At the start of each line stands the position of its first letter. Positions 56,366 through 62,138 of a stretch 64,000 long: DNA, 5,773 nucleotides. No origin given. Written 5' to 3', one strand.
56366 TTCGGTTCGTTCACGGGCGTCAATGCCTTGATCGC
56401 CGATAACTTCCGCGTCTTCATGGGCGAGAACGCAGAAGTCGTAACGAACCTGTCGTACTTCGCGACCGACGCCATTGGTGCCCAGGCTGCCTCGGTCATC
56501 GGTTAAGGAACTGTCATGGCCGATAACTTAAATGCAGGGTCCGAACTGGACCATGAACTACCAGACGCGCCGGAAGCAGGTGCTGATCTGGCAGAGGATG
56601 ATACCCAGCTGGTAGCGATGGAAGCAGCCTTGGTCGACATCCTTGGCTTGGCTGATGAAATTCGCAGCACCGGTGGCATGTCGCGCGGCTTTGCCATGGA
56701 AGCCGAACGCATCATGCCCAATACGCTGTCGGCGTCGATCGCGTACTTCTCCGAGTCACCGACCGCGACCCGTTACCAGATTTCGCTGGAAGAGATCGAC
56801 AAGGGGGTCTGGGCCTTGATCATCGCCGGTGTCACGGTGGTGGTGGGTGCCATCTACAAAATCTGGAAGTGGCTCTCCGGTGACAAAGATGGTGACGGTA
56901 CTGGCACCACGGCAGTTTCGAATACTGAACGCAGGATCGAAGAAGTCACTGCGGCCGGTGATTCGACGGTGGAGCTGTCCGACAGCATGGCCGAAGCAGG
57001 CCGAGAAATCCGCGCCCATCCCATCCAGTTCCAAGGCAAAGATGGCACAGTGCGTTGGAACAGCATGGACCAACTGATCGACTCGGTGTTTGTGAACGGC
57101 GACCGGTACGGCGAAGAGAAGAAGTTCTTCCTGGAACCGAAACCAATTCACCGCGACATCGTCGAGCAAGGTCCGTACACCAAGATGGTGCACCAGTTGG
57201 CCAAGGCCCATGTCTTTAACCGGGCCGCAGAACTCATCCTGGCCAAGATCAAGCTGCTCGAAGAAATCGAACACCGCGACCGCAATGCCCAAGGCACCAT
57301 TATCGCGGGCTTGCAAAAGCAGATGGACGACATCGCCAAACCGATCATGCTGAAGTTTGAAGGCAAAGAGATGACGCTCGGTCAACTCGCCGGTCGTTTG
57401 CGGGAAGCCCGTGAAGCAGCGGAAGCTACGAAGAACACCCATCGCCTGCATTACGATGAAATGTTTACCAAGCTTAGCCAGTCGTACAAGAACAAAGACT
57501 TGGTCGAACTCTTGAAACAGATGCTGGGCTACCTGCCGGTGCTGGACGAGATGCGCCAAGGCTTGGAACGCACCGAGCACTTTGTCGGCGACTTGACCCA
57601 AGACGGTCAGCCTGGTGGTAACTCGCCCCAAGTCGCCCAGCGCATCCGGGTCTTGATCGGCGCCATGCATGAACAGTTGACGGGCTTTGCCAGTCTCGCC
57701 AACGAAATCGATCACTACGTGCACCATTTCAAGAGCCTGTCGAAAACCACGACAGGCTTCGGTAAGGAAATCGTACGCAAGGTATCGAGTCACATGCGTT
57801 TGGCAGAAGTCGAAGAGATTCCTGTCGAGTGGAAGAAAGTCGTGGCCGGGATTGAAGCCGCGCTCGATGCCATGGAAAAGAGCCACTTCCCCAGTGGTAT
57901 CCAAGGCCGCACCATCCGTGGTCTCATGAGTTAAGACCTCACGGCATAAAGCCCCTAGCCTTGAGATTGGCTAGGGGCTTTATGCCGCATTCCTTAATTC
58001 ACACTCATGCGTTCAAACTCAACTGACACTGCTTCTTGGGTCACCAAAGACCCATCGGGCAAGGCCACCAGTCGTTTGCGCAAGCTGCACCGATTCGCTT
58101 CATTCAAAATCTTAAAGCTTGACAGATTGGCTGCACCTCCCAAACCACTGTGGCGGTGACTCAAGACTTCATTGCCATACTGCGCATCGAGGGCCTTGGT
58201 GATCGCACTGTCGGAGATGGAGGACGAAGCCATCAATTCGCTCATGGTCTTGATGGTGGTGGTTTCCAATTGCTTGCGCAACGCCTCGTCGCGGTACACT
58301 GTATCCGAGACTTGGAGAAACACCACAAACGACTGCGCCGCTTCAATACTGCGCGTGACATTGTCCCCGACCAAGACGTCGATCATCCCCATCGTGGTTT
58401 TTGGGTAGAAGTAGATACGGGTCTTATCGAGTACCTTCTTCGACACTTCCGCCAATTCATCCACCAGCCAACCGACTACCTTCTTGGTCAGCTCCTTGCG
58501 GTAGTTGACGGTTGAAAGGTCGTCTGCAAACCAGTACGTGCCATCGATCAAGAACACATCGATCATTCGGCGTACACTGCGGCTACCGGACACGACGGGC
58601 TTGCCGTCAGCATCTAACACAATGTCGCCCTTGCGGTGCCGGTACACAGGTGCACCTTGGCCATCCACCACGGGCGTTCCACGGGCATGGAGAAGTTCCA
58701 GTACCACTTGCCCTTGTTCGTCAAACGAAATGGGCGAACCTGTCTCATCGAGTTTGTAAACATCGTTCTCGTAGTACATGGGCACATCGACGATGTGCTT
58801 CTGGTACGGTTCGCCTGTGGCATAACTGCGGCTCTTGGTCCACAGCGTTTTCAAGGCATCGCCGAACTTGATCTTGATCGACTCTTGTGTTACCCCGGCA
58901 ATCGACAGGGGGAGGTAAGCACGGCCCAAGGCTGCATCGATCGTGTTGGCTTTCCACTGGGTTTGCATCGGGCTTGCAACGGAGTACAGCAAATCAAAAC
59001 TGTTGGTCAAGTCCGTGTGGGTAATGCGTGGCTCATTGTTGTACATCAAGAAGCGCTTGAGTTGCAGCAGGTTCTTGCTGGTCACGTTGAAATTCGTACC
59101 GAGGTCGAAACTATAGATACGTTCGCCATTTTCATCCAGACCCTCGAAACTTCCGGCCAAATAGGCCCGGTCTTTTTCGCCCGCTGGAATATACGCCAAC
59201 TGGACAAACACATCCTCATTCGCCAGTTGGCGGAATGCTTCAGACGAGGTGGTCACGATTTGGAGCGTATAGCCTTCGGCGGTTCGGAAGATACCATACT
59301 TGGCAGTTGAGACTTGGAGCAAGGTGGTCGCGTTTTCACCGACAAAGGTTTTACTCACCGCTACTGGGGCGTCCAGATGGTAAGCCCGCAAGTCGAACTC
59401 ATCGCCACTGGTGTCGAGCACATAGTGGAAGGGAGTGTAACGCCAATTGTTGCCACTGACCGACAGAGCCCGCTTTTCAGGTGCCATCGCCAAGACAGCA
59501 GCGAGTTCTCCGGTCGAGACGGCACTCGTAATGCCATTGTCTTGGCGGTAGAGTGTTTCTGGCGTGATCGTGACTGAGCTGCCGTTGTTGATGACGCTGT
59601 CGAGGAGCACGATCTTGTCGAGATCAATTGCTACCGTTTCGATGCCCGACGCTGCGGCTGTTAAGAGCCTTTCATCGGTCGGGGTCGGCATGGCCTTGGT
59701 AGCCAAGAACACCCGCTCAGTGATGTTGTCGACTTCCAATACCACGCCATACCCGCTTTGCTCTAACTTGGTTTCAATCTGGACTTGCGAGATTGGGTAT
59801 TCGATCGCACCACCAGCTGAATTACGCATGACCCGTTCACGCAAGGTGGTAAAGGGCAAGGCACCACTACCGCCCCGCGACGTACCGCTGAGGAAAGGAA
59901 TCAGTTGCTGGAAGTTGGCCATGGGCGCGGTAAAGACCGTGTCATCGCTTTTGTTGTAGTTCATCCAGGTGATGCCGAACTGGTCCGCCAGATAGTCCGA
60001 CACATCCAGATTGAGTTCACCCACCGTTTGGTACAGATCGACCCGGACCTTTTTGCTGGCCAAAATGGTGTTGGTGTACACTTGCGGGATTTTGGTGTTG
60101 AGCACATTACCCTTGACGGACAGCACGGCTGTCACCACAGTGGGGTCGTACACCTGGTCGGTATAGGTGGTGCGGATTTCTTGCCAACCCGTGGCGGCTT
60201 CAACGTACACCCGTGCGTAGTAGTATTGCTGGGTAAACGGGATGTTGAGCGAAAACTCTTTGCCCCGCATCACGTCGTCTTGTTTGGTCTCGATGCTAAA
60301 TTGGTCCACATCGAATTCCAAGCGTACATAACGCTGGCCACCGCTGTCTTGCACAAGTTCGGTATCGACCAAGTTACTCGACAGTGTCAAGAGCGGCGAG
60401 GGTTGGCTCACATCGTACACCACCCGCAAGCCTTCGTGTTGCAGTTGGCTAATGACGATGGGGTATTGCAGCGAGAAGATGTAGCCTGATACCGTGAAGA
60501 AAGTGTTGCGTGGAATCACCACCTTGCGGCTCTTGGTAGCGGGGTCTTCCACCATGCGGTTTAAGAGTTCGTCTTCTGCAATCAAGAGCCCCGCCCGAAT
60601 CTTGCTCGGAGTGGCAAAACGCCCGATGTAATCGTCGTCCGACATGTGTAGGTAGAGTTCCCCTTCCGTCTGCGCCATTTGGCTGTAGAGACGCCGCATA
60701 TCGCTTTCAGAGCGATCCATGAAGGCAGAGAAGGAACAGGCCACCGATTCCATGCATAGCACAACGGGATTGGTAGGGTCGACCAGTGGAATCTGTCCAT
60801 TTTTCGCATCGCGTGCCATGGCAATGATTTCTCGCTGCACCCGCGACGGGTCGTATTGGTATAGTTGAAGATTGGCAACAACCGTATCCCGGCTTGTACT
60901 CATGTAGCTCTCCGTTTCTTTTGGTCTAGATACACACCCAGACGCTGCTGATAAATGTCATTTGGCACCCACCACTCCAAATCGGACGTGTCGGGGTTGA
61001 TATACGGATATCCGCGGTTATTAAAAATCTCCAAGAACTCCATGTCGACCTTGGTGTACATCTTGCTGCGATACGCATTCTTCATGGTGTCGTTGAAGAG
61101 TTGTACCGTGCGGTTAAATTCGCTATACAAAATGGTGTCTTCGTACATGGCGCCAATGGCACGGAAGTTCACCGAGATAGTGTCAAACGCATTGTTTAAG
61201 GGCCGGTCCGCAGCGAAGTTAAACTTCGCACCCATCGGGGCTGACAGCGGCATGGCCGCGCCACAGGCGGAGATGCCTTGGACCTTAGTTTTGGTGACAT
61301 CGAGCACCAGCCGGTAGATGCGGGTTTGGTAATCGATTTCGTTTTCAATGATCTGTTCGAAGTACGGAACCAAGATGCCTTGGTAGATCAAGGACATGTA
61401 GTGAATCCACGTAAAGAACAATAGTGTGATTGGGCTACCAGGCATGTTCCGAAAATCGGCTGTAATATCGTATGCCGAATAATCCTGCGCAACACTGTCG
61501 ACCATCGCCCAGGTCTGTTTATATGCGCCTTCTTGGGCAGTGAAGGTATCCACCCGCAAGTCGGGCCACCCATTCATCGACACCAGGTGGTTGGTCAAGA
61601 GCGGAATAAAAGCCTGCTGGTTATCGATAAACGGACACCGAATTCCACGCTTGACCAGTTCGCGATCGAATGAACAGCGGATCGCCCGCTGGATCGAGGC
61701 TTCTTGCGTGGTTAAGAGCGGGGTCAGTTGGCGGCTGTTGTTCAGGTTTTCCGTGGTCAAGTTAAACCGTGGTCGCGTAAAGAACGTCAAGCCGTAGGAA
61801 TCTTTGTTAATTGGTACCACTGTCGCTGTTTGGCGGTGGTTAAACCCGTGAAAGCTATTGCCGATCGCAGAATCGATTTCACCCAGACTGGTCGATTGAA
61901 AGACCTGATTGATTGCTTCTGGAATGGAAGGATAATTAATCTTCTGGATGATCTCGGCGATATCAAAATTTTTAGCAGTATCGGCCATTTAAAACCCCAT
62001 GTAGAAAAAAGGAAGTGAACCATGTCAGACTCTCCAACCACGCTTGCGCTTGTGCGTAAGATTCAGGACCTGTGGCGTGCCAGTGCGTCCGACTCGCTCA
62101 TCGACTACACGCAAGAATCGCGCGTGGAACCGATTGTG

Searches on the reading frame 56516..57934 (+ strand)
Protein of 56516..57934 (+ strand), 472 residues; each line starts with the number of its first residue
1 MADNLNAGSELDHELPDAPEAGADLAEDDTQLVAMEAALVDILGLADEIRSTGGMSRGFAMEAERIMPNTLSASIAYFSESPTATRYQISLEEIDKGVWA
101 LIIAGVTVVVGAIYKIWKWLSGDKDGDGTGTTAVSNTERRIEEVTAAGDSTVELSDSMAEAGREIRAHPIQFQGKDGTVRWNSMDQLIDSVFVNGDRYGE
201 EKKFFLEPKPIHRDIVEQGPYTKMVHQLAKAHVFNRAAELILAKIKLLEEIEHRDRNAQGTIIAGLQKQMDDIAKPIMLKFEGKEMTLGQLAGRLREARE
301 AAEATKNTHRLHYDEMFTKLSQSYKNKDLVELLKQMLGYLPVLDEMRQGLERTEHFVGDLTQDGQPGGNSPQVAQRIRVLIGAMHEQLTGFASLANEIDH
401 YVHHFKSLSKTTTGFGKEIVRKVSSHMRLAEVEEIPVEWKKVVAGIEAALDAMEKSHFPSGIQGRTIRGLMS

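Call 43: search_protein_families(library=phrogs, proteins=[window:56516-57934:+], max_evalue=0.001)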
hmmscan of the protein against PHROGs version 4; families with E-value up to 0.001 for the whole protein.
window:56516-57934:+ (472 aa): 2 families
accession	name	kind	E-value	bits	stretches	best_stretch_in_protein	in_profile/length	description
phrog_29544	-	unknown function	1e-11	45.4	1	27-143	57-176/596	-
phrog_32764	-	unknown function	7.2e-06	26.2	1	35-121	54-142/478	-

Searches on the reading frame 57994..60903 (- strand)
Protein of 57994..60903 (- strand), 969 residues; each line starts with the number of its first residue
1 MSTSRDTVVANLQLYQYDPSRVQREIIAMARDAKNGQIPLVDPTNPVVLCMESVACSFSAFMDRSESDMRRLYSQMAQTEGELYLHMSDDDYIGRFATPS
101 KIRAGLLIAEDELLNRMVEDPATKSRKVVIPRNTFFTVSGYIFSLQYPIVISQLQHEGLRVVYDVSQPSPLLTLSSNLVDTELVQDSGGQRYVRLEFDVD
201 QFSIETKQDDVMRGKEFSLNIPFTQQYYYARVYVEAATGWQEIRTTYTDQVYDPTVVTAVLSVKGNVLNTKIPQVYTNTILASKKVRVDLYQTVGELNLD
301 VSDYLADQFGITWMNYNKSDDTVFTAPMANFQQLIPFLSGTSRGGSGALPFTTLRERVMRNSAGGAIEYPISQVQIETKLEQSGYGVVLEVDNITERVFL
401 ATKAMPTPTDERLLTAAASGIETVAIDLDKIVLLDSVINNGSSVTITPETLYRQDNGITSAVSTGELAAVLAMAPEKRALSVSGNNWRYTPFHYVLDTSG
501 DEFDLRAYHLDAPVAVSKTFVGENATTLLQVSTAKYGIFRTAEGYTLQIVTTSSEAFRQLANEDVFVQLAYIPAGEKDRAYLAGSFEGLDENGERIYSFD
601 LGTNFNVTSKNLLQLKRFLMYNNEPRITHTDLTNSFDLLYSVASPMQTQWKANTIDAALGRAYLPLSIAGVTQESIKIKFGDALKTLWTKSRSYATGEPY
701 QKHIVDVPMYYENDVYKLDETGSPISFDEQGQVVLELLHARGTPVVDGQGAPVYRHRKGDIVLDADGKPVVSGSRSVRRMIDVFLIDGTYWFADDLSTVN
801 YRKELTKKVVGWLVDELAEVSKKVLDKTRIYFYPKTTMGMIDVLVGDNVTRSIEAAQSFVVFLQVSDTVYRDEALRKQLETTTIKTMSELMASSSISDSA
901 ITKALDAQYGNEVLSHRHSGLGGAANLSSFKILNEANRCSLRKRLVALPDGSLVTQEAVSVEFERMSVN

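Call 43: search_protein_families(library=phrogs, proteins=[window:57994-60903:-], max_evalue=0.001)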
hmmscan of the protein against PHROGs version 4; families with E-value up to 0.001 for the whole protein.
window:57994-60903:- (969 aa): 1 family
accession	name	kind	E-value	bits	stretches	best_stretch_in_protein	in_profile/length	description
phrog_3248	-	unknown function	0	1021.6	1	7-967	5-966/970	-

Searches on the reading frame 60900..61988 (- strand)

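Call 43: search_protein_families(library=phrogs, proteins=[window:60900-61988:-], max_evalue=0.001)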
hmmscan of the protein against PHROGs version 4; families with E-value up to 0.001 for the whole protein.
window:60900-61988:- (362 aa): 2 families
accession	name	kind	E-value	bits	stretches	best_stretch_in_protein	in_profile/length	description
phrog_3196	-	unknown function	1e-125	420.5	1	17-353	12-352/356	-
phrog_21400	-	head and packaging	6.1e-10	39.9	1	44-276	14-225/310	virion structural protein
